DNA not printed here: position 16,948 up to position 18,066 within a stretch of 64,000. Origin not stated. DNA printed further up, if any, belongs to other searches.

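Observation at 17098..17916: Phage-encoded Thg1-like protein (3'-5' nucleotidyltransferase) immediately downstream of a tRNA block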

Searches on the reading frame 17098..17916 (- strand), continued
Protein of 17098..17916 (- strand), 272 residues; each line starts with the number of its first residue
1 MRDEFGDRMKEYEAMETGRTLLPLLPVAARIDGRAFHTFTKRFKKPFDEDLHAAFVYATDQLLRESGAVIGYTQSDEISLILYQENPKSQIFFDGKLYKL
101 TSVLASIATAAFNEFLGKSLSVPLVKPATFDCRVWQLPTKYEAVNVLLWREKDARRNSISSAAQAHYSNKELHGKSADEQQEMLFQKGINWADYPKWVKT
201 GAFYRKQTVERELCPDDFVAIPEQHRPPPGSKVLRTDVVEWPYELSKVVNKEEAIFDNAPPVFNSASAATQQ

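Call 18: find_homologous_proteins(query=window:17098-17916:-, max_evalue=0.00001)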
Query window:17098-17916:- (272 aa): 7884 proteins with E <= 0.00001 among 8000 candidates; the best 120 are listed.
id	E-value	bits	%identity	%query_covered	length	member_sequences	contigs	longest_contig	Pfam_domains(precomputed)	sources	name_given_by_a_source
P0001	7.4e-181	617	100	100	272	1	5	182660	PF04446.18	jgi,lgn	-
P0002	3.7e-122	425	70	100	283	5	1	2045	PF04446.18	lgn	-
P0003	4.5e-121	421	71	96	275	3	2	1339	PF04446.18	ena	-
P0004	4.0e-120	418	69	99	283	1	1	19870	PF04446.18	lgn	-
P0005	1.3e-118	413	69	97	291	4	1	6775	PF04446.18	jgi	-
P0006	1.3e-118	413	68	100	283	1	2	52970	PF04446.18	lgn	-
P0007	3.8e-118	412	69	96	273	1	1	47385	PF04446.18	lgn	-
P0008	4.7e-118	411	68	100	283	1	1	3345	PF04446.18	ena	-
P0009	3.2e-117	409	69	93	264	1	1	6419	PF04446.18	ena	-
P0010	1.8e-113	396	69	94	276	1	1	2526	PF04446.18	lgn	-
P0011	5.8e-112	391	67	94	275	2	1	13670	PF04446.18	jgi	jgi:tRNA(His) 5'-end guanylyltransferase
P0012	3.7e-107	376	66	97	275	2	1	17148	PF04446.18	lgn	-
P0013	4.7e-99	349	61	96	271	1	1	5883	PF04446.18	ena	-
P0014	1.7e-82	295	51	95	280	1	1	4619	PF14413.12,PF04446.18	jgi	jgi:tRNA(His) guanylyltransferase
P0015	1.8e-79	285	50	96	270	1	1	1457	PF04446.18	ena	-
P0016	2.5e-79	285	52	98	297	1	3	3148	PF04446.18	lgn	-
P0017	5.0e-79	284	53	96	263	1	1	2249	PF14413.12,PF04446.18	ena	-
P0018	9.6e-79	283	52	96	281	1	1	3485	PF04446.18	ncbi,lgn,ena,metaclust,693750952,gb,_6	metaclust:\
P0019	4.2e-78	281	53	95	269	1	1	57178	PF14413.12,PF04446.18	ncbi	-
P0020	8.1e-78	280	50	96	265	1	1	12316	PF14413.12,PF04446.18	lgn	-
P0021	1.2e-77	279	51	96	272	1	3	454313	PF04446.18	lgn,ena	-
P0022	2.2e-77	278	51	95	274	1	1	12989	PF04446.18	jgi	jgi:tRNA(His) guanylyltransferase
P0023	2.3e-77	278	50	100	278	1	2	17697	PF04446.18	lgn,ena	-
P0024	2.6e-77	278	51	96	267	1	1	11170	PF04446.18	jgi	-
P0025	3.0e-77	278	49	97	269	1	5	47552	PF04446.18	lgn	-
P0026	4.0e-77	277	54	96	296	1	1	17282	PF04446.18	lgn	-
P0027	4.2e-77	277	50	96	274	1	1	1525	PF04446.18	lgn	-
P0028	4.7e-77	277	50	95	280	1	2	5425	PF14413.12,PF04446.18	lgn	-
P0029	6.8e-77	277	52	99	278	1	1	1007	PF14413.12,PF04446.18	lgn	-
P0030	7.5e-77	276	51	99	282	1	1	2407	PF04446.18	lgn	-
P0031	9.7e-77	276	49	96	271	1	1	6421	PF04446.18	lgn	-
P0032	9.8e-77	276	53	95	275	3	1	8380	PF14413.12,PF04446.18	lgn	-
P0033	1.1e-76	276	52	96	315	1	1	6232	PF14413.12,PF04446.18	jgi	-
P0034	1.6e-76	275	53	96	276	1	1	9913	PF14413.12,PF04446.18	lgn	-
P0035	1.6e-76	275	51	96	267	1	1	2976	PF04446.18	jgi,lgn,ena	-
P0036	1.8e-76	275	49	96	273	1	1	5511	PF04446.18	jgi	jgi:tRNA(His) 5'-end guanylyltransferase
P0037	1.9e-76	275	51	96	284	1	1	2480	PF04446.18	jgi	jgi:tRNA(His) 5'-end guanylyltransferase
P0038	2.0e-76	275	50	94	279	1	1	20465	PF04446.18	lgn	-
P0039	2.1e-76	275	51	96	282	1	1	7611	PF14413.12,PF04446.18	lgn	-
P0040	2.1e-76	275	51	99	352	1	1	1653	PF04446.18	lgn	-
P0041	2.3e-76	275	49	100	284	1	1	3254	PF04446.18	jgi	jgi:tRNA(His) guanylyltransferase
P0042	2.5e-76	275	51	96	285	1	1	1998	PF04446.18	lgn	-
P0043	2.7e-76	275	48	100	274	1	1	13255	PF14413.12,PF04446.18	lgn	-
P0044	3.0e-76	274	50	98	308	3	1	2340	PF04446.18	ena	-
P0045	4.4e-76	274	52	96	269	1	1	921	PF04446.18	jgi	jgi:tRNA(His) 5'-end guanylyltransferase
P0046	5.2e-76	274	52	96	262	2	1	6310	PF14413.12,PF04446.18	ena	-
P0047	6.0e-76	273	51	96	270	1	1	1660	PF04446.18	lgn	-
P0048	6.7e-76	273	50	96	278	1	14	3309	PF04446.18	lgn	-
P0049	6.8e-76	273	52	96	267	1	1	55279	PF04446.18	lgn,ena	-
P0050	8.8e-76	273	49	97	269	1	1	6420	PF14413.12,PF04446.18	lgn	-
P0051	9.2e-76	273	52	96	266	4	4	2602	PF04446.18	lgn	-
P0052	9.4e-76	273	51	95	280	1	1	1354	PF04446.18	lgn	-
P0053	1.1e-75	273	50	99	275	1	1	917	PF14413.12,PF04446.18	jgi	-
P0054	1.2e-75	272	50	95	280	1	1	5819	PF14413.12,PF04446.18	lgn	-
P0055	1.3e-75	272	50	95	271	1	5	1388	PF04446.18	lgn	-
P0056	1.5e-75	272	51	96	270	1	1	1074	PF04446.18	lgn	-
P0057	1.5e-75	272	50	95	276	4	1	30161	PF04446.18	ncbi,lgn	-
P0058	1.6e-75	272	54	95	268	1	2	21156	PF14413.12,PF04446.18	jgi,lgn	-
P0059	1.7e-75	272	51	97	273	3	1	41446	PF04446.18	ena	-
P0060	2.0e-75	272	52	96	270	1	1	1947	PF04446.18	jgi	jgi:tRNA(His) 5'-end guanylyltransferase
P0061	2.3e-75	272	51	99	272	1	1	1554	PF14413.12,PF04446.18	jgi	jgi:tRNA(His) guanylyltransferase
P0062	2.5e-75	271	50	95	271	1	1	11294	PF14413.12,PF04446.18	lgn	-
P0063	2.6e-75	271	51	96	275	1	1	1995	PF04446.18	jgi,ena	-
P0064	3.6e-75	271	51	97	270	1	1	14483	PF04446.18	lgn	-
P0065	3.9e-75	271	49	99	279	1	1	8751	PF04446.18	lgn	-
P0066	4.3e-75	271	51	95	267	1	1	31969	PF14413.12,PF04446.18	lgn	-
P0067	5.1e-75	270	50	96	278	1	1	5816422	PF04446.18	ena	-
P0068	5.7e-75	270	50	98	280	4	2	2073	PF04446.18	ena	-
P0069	5.8e-75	270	50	96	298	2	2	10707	PF14413.12,PF04446.18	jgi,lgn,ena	-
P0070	6.5e-75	270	51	96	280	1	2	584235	PF04446.18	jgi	jgi:tRNA(His) 5'-end guanylyltransferase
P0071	7.6e-75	270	50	97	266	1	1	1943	PF04446.18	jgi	-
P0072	1.0e-74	269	50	96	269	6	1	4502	PF04446.18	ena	-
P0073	1.2e-74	269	51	96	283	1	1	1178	PF04446.18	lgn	-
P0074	1.2e-74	269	50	96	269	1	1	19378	PF14413.12,PF04446.18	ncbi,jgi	jgi:tRNA(His) guanylyltransferase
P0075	1.5e-74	269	51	96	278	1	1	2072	PF04446.18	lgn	-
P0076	1.5e-74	269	49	96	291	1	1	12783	PF04446.18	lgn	-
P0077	1.5e-74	269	51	96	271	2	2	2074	PF14413.12,PF04446.18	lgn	-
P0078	2.0e-74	268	49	96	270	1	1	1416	PF04446.18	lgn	-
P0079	2.3e-74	268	50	98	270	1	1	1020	PF04446.18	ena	-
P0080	2.7e-74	268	51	95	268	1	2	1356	PF04446.18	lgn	-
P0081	3.0e-74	268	51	96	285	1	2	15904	PF14413.12,PF04446.18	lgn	-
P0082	4.1e-74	267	49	93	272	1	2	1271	PF04446.18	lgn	-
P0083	4.3e-74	267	49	99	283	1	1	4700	PF04446.18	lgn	-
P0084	4.3e-74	267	49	98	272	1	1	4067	PF04446.18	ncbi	-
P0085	5.9e-74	267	46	97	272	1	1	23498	PF04446.18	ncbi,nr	ncbi:MAG: tRNA(His) guanylyltransferase Thg1 family protein [Myxococcales bacterium]|nr:tRNA(His) gu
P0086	6.2e-74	267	50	94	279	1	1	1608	PF04446.18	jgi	-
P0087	8.2e-74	266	50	96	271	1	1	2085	PF04446.18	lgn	-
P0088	8.6e-74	266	51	95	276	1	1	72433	PF04446.18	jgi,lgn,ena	-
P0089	9.2e-74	266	50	97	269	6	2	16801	PF04446.18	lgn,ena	-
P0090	1.0e-73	266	50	96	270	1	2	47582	PF04446.18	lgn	-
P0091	1.1e-73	266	51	99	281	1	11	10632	PF04446.18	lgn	-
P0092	1.1e-73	266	46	96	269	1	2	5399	PF04446.18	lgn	-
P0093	1.1e-73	266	49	96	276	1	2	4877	PF04446.18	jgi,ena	jgi:tRNA(His) 5'-end guanylyltransferase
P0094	1.2e-73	266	51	95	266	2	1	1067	PF04446.18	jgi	jgi:tRNA(His) guanylyltransferase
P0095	1.2e-73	266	50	97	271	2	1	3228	PF04446.18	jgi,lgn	jgi:tRNA(His) 5'-end guanylyltransferase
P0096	1.4e-73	266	47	96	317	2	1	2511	PF04446.18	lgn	-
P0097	1.5e-73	266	49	94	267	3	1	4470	PF04446.18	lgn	-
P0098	1.5e-73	266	48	95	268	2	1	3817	PF04446.18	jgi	jgi:tRNA(His) 5'-end guanylyltransferase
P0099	1.6e-73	266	51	94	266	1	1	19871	PF04446.18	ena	-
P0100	1.7e-73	265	49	96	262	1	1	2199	PF04446.18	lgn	-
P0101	1.7e-73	265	49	99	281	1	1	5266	PF04446.18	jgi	jgi:tRNA(His) guanylyltransferase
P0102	1.8e-73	265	50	97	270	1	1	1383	PF04446.18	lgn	-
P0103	1.8e-73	265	49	96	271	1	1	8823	PF14413.12,PF04446.18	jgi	jgi:tRNA(His) guanylyltransferase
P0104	1.8e-73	265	48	98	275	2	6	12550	PF14413.12,PF04446.18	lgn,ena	-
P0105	1.8e-73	265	52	97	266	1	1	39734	PF04446.18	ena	-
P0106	2.0e-73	265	49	96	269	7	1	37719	PF04446.18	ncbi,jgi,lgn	jgi:tRNA(His) 5'-end guanylyltransferase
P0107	2.0e-73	265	49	94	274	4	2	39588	PF04446.18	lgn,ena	-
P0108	2.2e-73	265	50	91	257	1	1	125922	PF04446.18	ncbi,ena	-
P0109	2.4e-73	265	49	99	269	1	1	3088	PF14413.12,PF04446.18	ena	-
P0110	2.4e-73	265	51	98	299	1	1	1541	PF04446.18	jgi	jgi:tRNA(His) 5'-end guanylyltransferase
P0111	2.8e-73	265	49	97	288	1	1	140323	PF04446.18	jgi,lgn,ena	-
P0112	2.9e-73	265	48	100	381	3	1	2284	PF04446.18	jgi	jgi:tRNA(His) 5'-end guanylyltransferase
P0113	3.0e-73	265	50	95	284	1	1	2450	PF04446.18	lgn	-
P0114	3.1e-73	265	50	95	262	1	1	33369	PF04446.18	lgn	-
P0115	3.2e-73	265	49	96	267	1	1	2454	PF04446.18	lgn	-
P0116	3.7e-73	264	48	94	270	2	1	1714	PF04446.18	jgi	jgi:tRNA(His) 5'-end guanylyltransferase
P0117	4.1e-73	264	48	97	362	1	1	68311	PF04446.18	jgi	jgi:tRNA(His) guanylyltransferase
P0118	4.9e-73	264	51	99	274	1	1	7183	PF04446.18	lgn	-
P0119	5.1e-73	264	49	96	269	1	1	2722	PF04446.18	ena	-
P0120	5.1e-73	264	50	96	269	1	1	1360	PF04446.18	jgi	-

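Call 31: get_annotated_region(hit=H2, flank=20000)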
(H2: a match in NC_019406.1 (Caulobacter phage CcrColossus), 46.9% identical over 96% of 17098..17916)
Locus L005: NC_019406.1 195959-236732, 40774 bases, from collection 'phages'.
description: Caulobacter phage CcrColossus, complete genome.
organism: Caulobacter phage CcrColossus (NCBI taxid 1211640)
taxonomy: Viruses; Duplodnaviria; Heunggongvirae; Uroviricota; Caudoviricetes; Dolichocephalovirinae; Colossusvirus; Colossusvirus colossus
host: Caulobacter crescentus; source: surface water; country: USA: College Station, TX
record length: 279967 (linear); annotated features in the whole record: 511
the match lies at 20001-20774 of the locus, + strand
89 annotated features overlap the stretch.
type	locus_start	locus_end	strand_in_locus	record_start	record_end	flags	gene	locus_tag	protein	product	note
CDS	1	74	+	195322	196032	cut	-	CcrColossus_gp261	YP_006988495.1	hypothetical protein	-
CDS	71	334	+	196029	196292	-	-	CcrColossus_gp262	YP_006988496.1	hypothetical protein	-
CDS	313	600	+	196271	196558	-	-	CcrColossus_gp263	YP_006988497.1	hypothetical protein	-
CDS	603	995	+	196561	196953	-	-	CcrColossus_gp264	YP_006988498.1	hypothetical protein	-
CDS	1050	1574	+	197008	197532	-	-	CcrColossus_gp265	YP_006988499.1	DUF262 protein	-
CDS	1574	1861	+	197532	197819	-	-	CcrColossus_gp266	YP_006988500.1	hypothetical protein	-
CDS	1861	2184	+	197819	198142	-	-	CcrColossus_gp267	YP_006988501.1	hypothetical protein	-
CDS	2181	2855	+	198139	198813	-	-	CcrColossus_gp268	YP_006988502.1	hydrolase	-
CDS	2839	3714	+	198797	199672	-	-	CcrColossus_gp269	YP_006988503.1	putative phosphoribosyltransferase-like domain protein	-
CDS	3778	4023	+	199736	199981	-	-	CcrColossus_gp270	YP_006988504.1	hypothetical protein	-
CDS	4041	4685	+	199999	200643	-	-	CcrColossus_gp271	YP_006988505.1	hypothetical protein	-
CDS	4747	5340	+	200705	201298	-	-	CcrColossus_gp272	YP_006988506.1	hypothetical protein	-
CDS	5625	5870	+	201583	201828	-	-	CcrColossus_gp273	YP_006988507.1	hypothetical protein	-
CDS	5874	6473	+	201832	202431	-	-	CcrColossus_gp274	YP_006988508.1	putative TAT signal protein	-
CDS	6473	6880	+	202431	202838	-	-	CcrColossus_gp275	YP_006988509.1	hypothetical protein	-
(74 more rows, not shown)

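Call 32: find_encoding_contigs(protein=P0006, flank=10000, max_places=2)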
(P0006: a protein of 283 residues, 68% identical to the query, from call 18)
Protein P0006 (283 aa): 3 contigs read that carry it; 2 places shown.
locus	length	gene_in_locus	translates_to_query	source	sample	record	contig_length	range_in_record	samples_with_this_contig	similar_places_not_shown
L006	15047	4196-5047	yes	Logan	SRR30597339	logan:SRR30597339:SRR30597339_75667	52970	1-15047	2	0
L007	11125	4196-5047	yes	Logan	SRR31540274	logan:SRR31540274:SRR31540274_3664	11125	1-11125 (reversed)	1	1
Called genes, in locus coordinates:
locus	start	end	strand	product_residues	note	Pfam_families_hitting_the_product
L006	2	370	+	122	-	?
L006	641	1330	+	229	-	-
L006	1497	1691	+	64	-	-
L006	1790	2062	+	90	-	-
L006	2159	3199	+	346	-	PF09414:RNA_ligase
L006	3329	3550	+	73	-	-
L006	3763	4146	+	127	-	PF00011:HSP20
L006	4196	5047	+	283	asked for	PF04446:Thg1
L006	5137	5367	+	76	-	-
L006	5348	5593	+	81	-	-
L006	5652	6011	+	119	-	-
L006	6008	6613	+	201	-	PF13395:HNH_4 (weak)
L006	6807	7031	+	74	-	-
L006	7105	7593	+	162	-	PF08238:Sel1 (faint)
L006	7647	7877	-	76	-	-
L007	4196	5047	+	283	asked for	PF04446:Thg1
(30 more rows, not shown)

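Call 33: find_encoding_contigs(protein=P0007, flank=10000, max_places=2)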
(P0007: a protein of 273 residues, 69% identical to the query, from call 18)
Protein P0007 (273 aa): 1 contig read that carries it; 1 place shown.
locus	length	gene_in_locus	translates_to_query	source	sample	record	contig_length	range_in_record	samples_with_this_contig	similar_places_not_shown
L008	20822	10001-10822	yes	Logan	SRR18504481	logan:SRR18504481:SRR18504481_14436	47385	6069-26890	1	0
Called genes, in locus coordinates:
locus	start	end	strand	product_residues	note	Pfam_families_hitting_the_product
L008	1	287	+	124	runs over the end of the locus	-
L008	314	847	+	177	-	-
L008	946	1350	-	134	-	-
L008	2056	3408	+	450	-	PF01068:DNA_ligase_A_M (weak)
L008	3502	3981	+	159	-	PF03013:Pyr_excise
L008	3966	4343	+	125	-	-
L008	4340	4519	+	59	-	-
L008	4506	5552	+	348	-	-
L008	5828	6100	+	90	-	PF14216:DUF4326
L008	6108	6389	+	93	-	-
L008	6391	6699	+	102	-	-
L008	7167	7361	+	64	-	-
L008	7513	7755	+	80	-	-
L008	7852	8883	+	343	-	PF09414:RNA_ligase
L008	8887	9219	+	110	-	-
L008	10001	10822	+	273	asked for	PF04446:Thg1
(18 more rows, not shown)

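Call 34: find_encoding_contigs(protein=P0013, flank=10000, max_places=2)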
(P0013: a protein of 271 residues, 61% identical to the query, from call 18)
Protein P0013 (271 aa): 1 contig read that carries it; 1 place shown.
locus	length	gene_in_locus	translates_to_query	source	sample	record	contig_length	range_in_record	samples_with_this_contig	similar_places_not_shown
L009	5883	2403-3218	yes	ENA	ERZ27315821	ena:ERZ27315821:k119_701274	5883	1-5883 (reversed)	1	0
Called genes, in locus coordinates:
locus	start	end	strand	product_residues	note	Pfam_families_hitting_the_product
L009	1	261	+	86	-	?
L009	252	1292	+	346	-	PF09414:RNA_ligase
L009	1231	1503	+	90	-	-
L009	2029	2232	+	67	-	-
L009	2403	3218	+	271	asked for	PF04446:Thg1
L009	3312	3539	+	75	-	-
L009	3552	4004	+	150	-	-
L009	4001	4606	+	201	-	-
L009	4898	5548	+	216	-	-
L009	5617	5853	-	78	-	-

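Call 42: predict_structure(alignment_id=A1)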
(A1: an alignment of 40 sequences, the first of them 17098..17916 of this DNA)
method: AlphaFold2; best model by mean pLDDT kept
length: 272 residues; sequences in the alignment: 40
mean_pLDDT: 92.6   pTM: 0.88
mean pLDDT of the five models: 92.6, 92.5, 91.9, 90.3, 90.1
residues with pLDDT >= 90: 221; 70-90: 41; 50-70: 8; < 50: 2
segments of 3 or more residues with pLDDT < 50: none
pLDDT, mean of each block of 10 residues (from residue 1): 90 89 95 91 90 96 96 94 90 87 97 90 84 98 98 95 97 97 98 95 96 93 95 95 95 96 75 43
secondary structure, 60 per line:
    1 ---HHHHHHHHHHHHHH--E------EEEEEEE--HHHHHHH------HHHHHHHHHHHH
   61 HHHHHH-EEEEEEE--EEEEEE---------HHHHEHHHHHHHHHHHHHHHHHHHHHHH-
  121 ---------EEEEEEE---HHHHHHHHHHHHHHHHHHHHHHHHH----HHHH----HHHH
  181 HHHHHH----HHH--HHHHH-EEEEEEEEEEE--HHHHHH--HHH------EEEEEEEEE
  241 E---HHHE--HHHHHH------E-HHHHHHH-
elements in order: H4-17 E27-33 H36-42 H49-66 E68-74 E77-82 H92-95 H97-119 E130-136 H140-164 H169-172 H177-186 H196-200 E202-212 H215-220 E232-241 H251-256 H265-271

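Call 45: fold_search(model_id=the predicted structure, library=pdb)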
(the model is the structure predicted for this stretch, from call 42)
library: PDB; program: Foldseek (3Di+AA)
matches with E <= 10: 572; with E <= 0.001: 32
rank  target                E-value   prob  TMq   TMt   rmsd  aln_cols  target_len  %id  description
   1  4kgm_C                3.6e-21  1.00  0.73  0.86   3.3       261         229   35  Bacterial tRNA(HIS) Guanylyltransferase (Thg1)-Like Protein in complex with ATP (released 2013-08-14)
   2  4kgm_A                4.6e-21  1.00  0.69  0.81   1.8       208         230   42  Bacterial tRNA(HIS) Guanylyltransferase (Thg1)-Like Protein in complex with ATP (released 2013-08-14)
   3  4kgm_D                6.2e-21  1.00  0.72  0.87   2.6       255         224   36  Bacterial tRNA(HIS) Guanylyltransferase (Thg1)-Like Protein in complex with ATP (released 2013-08-14)
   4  4kgm_B                1.4e-20  1.00  0.69  0.82   1.8       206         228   42  Bacterial tRNA(HIS) Guanylyltransferase (Thg1)-Like Protein in complex with ATP (released 2013-08-14)
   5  4kgk_B                1.7e-19  1.00  0.68  0.84   3.2       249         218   34  Bacterial tRNA(HIS) Guanylyltransferase (Thg1)-Like Protein in complex with GTP (released 2013-08-14)
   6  4kgk_D                5.3e-19  1.00  0.70  0.90   1.7       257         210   33  Bacterial tRNA(HIS) Guanylyltransferase (Thg1)-Like Protein in complex with GTP (released 2013-08-14)
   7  4kgk_A                4.0e-18  1.00  0.67  0.85   3.7       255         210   34  Bacterial tRNA(HIS) Guanylyltransferase (Thg1)-Like Protein in complex with GTP (released 2013-08-14)
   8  4kgk_C                4.3e-18  1.00  0.67  0.86   3.5       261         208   33  Bacterial tRNA(HIS) Guanylyltransferase (Thg1)-Like Protein in complex with GTP (released 2013-08-14)
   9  3otc_A                9.6e-18  1.00  0.70  0.72   5.4       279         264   22  Crystal structure of human tRNAHis guanylyltransferase (Thg1)- Native II (released 2010-11-17)
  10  3otc_B                3.9e-17  1.00  0.71  0.74   5.8       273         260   23  Crystal structure of human tRNAHis guanylyltransferase (Thg1)- Native II (released 2010-11-17)
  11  7cv1_A                5.6e-16  1.00  0.69  0.74   3.1       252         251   22  Structure of human tRNAHis guanylyltransferase (Thg1) in the presence of human mitochondrial tRNAHis (released 2021-04-07)
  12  3wbz_H                5.6e-16  1.00  0.66  0.69   6.8       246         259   20  Crystal structure of C. albicans tRNA(His) guanylyltransferase (Thg1) with ATP (released 2013-12-18)
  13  3wbz_E                7.2e-16  1.00  0.67  0.68   7.4       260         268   20  Crystal structure of C. albicans tRNA(His) guanylyltransferase (Thg1) with ATP (released 2013-12-18)
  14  3wbz_C                9.7e-16  1.00  0.63  0.65   7.8       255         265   21  Crystal structure of C. albicans tRNA(His) guanylyltransferase (Thg1) with ATP (released 2013-12-18)
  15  3wc1_A                1.3e-15  1.00  0.63  0.71   2.4       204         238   22  Crystal structure of C. albicans tRNA(His) guanylyltransferase (Thg1) with a G-1 deleted tRNA(His) (released 2013-12-18)
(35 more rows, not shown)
